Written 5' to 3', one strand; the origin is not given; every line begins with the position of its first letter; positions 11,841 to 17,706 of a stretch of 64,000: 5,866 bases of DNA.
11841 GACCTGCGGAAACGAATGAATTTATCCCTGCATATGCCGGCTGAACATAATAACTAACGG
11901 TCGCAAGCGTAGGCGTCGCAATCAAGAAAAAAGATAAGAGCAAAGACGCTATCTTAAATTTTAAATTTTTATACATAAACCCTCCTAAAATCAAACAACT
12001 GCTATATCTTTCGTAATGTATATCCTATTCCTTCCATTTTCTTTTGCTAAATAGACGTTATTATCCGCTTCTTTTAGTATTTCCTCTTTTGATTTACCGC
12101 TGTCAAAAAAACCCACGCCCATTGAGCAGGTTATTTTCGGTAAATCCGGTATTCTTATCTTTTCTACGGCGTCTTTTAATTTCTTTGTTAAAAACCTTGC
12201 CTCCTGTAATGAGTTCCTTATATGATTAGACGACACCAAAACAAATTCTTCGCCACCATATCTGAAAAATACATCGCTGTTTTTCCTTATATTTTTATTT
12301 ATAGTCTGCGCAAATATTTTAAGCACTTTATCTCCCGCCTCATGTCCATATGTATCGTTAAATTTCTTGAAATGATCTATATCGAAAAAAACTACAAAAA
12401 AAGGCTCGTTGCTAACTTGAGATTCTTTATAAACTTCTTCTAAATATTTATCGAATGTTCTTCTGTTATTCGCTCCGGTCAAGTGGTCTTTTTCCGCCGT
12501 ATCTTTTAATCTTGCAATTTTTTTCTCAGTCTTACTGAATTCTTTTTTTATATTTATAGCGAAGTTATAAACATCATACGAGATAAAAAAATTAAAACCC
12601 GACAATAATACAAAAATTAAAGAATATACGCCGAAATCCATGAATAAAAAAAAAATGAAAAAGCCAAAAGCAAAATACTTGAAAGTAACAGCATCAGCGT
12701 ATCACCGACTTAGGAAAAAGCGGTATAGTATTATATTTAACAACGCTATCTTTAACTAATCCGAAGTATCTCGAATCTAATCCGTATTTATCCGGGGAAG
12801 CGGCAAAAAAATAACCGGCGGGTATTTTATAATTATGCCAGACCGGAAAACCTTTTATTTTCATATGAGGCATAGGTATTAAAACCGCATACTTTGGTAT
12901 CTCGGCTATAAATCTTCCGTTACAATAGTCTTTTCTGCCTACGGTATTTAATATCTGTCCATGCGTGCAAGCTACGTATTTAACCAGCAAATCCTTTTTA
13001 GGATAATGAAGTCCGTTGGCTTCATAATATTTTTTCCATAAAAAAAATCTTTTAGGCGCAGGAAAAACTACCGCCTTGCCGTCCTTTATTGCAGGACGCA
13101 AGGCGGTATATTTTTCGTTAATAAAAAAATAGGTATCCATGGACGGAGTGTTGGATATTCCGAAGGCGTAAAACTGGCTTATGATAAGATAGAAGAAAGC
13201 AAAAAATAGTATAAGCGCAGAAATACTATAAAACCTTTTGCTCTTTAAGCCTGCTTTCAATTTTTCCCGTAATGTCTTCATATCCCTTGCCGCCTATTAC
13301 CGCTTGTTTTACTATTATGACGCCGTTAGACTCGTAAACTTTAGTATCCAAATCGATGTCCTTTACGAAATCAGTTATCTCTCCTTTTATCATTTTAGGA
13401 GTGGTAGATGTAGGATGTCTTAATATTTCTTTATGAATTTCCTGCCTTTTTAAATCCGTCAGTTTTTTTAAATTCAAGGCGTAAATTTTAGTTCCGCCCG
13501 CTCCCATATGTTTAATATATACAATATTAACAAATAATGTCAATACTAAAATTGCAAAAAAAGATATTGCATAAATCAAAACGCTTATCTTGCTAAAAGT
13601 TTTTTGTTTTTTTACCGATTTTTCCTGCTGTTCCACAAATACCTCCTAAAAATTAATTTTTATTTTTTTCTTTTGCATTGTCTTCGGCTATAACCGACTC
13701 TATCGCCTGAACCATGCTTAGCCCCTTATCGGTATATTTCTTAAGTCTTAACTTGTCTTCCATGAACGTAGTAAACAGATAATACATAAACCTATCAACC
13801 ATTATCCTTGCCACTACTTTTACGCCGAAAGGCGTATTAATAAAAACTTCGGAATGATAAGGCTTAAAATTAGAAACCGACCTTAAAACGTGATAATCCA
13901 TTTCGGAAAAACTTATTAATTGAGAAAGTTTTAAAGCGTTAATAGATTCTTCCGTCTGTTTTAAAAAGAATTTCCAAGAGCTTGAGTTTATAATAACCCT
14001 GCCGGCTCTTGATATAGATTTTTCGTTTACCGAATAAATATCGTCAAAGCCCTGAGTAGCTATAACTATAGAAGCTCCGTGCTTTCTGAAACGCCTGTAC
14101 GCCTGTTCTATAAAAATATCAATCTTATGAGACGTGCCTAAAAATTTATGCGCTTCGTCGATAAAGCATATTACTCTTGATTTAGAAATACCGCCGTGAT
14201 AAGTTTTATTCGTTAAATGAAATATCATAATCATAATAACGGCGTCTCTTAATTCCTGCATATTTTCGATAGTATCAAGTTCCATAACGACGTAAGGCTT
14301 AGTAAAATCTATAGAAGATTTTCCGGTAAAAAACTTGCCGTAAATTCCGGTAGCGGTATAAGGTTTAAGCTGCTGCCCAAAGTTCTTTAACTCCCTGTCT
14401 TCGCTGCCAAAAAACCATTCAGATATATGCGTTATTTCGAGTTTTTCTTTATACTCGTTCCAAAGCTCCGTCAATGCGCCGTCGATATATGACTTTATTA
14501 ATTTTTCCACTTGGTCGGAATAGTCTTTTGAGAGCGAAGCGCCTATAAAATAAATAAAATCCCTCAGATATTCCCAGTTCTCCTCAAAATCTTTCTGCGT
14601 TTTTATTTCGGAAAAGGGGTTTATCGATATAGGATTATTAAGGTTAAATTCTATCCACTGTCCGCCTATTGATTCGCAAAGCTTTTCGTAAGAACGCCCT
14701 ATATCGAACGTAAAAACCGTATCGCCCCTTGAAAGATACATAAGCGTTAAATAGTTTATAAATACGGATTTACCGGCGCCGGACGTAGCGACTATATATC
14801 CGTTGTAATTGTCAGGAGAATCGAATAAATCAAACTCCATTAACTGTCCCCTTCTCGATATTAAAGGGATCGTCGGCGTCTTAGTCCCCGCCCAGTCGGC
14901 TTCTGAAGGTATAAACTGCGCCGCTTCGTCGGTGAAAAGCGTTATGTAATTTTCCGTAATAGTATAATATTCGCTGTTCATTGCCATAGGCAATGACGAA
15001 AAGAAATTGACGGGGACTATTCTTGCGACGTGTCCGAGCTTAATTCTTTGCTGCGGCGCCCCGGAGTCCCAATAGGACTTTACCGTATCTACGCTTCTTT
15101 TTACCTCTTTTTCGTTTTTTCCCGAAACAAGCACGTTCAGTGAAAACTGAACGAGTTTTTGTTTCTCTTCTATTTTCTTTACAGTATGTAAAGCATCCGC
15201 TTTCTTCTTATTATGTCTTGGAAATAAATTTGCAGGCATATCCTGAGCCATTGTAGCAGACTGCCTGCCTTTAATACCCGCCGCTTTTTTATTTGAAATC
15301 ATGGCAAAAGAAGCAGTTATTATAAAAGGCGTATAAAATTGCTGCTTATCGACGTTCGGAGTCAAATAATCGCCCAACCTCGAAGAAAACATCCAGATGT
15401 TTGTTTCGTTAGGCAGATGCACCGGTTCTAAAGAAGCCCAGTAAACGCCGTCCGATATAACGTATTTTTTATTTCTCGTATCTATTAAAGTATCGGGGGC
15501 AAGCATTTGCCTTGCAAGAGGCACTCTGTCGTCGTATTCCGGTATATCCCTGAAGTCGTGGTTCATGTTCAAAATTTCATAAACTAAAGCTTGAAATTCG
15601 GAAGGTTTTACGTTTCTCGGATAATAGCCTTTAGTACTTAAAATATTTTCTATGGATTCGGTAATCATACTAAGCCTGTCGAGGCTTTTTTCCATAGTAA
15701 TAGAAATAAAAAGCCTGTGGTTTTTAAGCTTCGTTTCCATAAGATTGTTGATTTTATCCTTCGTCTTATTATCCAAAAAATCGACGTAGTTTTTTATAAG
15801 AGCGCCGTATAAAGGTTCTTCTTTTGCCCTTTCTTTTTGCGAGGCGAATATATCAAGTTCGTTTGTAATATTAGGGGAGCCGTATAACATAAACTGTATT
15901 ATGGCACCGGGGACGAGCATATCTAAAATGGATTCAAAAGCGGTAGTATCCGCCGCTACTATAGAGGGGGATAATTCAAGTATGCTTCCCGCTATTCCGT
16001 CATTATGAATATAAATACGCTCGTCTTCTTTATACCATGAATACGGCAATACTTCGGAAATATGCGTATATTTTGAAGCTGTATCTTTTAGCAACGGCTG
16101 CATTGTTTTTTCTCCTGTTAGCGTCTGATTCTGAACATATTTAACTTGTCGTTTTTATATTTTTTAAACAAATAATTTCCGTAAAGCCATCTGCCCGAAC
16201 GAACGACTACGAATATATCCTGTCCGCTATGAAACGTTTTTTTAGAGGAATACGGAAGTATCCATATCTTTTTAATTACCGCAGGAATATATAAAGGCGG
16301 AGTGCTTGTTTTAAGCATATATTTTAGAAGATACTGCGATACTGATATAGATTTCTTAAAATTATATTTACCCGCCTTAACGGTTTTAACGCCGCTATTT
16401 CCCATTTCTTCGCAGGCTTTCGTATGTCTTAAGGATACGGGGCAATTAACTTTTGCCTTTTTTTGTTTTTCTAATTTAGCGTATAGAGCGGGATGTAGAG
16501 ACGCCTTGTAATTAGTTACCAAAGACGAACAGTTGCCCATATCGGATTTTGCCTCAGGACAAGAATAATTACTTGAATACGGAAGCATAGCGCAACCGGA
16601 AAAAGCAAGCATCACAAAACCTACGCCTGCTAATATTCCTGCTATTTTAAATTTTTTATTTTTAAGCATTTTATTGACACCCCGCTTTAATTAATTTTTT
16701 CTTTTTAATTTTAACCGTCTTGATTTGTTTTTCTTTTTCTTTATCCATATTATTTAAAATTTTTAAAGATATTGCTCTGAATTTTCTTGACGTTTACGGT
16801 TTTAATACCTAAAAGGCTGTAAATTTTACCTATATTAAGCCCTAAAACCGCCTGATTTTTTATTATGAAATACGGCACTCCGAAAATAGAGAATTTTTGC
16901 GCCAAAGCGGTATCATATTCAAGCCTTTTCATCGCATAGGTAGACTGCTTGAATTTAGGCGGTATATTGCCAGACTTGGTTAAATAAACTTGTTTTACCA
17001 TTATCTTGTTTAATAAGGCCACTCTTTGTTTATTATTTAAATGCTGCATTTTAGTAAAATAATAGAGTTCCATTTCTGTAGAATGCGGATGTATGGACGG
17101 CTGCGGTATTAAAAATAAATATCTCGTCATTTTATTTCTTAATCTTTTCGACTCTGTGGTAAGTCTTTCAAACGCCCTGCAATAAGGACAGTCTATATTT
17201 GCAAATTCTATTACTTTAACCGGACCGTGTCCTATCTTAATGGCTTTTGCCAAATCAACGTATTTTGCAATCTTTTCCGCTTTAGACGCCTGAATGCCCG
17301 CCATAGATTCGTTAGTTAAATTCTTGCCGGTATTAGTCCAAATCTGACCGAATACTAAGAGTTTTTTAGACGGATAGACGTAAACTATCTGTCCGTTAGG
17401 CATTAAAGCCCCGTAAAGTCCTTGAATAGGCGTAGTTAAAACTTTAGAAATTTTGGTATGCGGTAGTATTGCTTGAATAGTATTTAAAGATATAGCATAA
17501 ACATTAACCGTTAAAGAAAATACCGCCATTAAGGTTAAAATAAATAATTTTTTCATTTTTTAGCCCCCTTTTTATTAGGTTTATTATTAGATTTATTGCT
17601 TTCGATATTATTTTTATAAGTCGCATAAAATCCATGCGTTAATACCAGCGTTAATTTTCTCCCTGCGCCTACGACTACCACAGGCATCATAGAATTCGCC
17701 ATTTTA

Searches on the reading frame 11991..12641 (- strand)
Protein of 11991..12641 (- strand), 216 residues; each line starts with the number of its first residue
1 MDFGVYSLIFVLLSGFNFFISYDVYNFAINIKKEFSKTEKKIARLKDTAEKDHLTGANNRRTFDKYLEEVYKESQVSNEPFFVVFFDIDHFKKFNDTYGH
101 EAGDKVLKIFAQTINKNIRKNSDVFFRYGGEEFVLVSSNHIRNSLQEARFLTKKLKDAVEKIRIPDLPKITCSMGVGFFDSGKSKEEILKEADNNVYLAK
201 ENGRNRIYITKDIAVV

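Call 62: search_protein_families(library=pfam, proteins=[window:11991-12641:-], max_evalue=0.01)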
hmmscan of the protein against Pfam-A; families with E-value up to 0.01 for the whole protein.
window:11991-12641:- (216 aa): 3 families
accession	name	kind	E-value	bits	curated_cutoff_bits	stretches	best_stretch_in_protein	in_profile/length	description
PF00990.26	GGDEF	-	7.5e-42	143.3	23.8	1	50-206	2-161/161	Diguanylate cyclase, GGDEF domain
PF22335.1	Cas10-Cmr2_palm2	-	5.2e-06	27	27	1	105-207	33-132/133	Cas10/Cmr2, second palm domain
PF24898.2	GGDEF_GdpP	-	6.9e-06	26.8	30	1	87-211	2-120/126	Cyclic-di-AMP phosphodiesterase GdpP-like, GGDEF domain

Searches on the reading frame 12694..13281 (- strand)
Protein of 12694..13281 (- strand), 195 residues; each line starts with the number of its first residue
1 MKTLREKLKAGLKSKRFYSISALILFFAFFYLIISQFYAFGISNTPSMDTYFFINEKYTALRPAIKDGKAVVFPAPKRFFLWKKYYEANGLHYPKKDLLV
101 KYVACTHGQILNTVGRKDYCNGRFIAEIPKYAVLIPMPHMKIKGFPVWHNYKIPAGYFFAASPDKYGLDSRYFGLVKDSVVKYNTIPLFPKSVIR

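Call 62: search_protein_families(library=pfam, proteins=[window:12694-13281:-], max_evalue=0.01)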
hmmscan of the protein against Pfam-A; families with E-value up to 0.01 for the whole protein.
window:12694-13281:- (195 aa): 1 family
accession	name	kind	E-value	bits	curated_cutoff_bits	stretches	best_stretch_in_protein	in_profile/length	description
PF10502.14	Peptidase_S26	-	1.9e-09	38.1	22.9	1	20-179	9-157/168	Signal peptidase, peptidase S26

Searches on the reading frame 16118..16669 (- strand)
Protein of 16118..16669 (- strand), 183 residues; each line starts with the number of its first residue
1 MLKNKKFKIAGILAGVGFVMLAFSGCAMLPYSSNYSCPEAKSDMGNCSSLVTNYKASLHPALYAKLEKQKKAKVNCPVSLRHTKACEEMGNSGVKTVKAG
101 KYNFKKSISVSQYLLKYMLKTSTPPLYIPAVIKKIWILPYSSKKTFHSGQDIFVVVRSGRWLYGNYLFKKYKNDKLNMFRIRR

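Call 69: search_protein_families(library=pfam, proteins=[window:16118-16669:-], max_evalue=0.001)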
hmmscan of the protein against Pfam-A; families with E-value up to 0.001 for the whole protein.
window:16118-16669:- (183 aa): 1 family
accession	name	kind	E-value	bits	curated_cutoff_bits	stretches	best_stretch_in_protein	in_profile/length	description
PF09676.15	TraV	-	1.9e-09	39.1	21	1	33-161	1-128/128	Type IV conjugative transfer system lipoprotein (TraV)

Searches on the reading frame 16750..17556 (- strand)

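Call 62: search_protein_families(library=pfam, proteins=[window:16750-17556:-], max_evalue=0.01)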
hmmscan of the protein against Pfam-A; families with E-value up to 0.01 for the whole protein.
window:16750-17556:- (268 aa): 4 families
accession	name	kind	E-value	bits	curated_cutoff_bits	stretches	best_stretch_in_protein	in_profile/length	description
PF10411.14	DsbC_N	-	2.5e-13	49.9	25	1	26-82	13-70/70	Disulfide bond isomerase protein N-terminal domain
PF13098.12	Thioredoxin_2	-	7.2e-06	26.7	27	1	110-236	4-85/104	Thioredoxin-like domain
PF01323.26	DSBA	-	7.8e-06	26.2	25.6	1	207-239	147-179/191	DSBA-like thioredoxin domain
PF13462.12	Thioredoxin_4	-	2.7e-05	24.8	23.2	1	112-135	14-37/165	Thioredoxin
